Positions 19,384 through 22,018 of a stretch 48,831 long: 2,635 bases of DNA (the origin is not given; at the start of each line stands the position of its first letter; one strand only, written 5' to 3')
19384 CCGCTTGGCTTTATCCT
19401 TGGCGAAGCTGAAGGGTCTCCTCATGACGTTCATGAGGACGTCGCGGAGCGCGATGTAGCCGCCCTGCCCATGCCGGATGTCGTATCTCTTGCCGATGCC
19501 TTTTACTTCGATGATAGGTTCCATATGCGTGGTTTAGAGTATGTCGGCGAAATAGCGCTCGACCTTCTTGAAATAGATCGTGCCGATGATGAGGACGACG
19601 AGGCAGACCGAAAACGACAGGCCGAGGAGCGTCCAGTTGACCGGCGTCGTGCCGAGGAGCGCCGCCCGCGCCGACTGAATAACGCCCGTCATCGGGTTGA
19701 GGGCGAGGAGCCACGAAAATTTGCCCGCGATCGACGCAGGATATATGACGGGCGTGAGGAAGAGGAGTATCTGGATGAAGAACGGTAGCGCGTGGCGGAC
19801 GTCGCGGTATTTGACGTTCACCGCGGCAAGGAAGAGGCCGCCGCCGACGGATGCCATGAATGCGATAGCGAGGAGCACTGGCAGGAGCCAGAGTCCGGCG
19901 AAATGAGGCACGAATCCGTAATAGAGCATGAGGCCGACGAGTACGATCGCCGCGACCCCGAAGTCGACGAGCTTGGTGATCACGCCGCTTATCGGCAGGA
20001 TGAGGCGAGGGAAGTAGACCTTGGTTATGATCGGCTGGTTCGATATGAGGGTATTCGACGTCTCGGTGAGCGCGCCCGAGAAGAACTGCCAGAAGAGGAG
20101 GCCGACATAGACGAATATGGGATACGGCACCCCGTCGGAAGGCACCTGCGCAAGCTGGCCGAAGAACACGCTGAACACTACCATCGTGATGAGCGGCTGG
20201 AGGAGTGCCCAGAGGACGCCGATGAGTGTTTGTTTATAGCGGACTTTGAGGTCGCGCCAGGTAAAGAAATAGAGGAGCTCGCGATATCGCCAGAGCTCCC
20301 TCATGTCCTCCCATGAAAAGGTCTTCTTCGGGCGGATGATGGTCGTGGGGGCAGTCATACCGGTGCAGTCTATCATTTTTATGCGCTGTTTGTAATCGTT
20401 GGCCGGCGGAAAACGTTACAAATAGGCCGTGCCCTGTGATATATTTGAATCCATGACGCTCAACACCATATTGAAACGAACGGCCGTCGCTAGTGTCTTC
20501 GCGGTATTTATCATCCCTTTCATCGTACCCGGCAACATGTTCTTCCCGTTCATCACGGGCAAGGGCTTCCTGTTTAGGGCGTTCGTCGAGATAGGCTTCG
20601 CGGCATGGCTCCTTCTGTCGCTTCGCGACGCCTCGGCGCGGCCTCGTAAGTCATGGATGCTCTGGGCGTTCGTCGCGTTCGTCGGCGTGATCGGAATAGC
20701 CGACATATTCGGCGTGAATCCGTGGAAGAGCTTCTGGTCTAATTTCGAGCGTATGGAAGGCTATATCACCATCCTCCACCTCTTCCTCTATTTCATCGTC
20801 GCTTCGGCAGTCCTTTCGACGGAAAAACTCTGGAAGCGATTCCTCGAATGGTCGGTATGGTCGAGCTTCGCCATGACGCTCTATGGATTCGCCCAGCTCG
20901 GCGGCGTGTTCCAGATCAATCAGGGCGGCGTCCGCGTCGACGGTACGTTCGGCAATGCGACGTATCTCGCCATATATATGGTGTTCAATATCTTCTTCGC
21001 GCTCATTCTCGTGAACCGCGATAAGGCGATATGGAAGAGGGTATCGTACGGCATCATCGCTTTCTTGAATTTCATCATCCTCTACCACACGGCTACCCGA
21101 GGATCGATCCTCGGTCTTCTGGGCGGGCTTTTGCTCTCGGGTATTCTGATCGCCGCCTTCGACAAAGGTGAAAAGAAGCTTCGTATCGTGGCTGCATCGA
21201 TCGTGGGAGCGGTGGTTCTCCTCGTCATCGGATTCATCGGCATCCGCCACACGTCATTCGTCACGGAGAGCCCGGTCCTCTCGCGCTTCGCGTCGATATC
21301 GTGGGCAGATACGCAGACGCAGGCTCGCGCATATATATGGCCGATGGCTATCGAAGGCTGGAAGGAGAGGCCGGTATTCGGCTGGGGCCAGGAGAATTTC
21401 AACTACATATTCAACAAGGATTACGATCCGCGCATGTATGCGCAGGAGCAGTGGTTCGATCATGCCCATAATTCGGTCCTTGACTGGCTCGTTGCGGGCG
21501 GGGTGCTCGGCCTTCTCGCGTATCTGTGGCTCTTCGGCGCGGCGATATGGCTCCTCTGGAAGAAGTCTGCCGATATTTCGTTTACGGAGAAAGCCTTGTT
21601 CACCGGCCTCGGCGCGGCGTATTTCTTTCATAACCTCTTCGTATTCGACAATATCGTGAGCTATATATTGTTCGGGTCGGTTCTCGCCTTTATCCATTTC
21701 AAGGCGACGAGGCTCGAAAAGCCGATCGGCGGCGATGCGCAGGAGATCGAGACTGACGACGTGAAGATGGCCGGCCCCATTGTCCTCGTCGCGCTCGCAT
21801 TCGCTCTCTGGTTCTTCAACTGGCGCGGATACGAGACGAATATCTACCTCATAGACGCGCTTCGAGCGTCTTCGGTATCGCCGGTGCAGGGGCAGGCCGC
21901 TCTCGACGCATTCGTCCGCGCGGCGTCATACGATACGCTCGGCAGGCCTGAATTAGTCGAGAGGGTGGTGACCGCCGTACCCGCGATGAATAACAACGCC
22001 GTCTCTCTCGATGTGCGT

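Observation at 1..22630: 22.6 kb ABC-transporter-dependent surface-glycan locus with unusually dense methylation capacity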

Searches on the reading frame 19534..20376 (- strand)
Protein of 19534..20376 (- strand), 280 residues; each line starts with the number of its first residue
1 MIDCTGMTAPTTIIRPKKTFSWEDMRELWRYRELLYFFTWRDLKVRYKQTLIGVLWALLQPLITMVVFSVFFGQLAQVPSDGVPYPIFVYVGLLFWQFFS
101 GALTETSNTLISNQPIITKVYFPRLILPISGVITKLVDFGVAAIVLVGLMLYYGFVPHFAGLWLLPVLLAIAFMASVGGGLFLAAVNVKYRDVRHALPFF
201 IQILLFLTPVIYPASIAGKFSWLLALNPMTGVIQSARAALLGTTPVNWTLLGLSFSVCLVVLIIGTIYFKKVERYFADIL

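Call 4: search_protein_families(library=pfam, proteins=[window:19534-20376:-], max_evalue=0.01)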
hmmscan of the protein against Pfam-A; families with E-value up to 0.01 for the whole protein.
window:19534-20376:- (280 aa): 1 family
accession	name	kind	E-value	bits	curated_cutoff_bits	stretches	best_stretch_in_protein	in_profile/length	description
PF01061.29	ABC2_membrane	-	4.8e-18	65.9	26.9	1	35-240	3-210/211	ABC-2 type transporter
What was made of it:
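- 19534..20376 (-): Wzm: ABC-2 permease. ABC2_membrane, 65.9 bits (call 4).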

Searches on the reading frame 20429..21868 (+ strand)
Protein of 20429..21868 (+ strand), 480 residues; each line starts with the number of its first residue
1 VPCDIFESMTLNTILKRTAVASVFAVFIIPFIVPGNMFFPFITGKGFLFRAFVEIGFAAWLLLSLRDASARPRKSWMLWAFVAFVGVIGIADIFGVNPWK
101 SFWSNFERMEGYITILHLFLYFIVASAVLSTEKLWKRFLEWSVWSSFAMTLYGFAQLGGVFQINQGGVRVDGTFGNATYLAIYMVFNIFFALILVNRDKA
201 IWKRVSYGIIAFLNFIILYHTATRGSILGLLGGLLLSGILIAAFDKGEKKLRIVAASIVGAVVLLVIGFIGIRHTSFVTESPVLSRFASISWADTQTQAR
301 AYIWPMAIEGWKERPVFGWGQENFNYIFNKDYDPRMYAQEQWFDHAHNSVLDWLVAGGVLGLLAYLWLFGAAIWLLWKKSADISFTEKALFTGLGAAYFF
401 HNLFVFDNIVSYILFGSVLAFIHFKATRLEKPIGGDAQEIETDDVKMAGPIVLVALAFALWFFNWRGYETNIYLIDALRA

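Call 75: search_solved_structures(query=A3, max_evalue=10, show_alignments=1)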
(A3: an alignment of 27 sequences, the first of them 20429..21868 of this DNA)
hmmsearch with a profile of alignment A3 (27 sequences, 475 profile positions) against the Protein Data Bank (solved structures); distinct sequences matched with E-value up to 10: 7.
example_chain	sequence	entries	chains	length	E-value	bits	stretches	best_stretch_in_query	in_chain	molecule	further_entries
7tpg_B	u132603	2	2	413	1.9e-06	30.2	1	200-376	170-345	Putative cell surface polysaccharide polymerase/ligase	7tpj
1s89_A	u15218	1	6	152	0.58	12.1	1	190-272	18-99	Methylglyoxal synthase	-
1b93_A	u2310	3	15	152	0.78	11.6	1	190-260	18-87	PROTEIN (METHYLGLYOXAL SYNTHASE) | METHYLGLYOXAL SYNTHASE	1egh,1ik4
1s8a_A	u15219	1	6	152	0.8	11.6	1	190-260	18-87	Methylglyoxal synthase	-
6iyc_E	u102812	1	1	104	1.2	11.1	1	220-256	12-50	Amyloid-beta A4 protein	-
7f56_E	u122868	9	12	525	2.8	9.8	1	217-251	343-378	Neuropilin and tolloid-like protein 2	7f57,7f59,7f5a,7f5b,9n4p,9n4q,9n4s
5i8l_A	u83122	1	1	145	3.7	9.4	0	313-332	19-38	Lysozyme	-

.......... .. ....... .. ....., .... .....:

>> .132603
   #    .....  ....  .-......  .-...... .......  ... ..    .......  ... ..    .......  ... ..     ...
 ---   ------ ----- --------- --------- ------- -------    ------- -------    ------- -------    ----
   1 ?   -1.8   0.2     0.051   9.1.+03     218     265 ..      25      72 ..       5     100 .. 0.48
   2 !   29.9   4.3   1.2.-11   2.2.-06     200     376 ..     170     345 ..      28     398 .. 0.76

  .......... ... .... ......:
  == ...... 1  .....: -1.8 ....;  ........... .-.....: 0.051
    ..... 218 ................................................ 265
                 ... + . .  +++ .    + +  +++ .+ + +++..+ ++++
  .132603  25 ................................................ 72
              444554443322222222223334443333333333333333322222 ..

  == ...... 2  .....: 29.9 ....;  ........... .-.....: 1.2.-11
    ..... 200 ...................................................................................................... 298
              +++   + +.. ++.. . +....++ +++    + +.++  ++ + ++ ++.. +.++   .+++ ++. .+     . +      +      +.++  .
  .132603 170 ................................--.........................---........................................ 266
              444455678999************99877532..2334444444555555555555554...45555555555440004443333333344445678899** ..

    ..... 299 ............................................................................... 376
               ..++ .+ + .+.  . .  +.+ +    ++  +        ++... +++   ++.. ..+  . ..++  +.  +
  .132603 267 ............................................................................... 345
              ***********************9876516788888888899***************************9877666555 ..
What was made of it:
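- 20429..22630 (+): Polytopic Wzy_C (WaaL/PglL-family) transferase with a C-terminal TPR domain. It is the conserved right 'frame' gene and the predicted terminal ligase or O-oligosaccharyltransferase. A family profile hits the solved WaaL 7TPG at E 1.9e-6 across the catalytic loop (call 75).
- On WaaL O-antigen ligase (LPS): Family profile against 7TPG, E 1.9e-6, with the conserved RG and HN positions aligned (call 75).
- The family profile matches a lipid-acceptor ligase, WaaL 7TPG (call 75). The Pfam Wzy_C domain occurs in both ligases and polymerases, and the 7TPG entry itself is named 'polymerase/ligase' (call 75).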
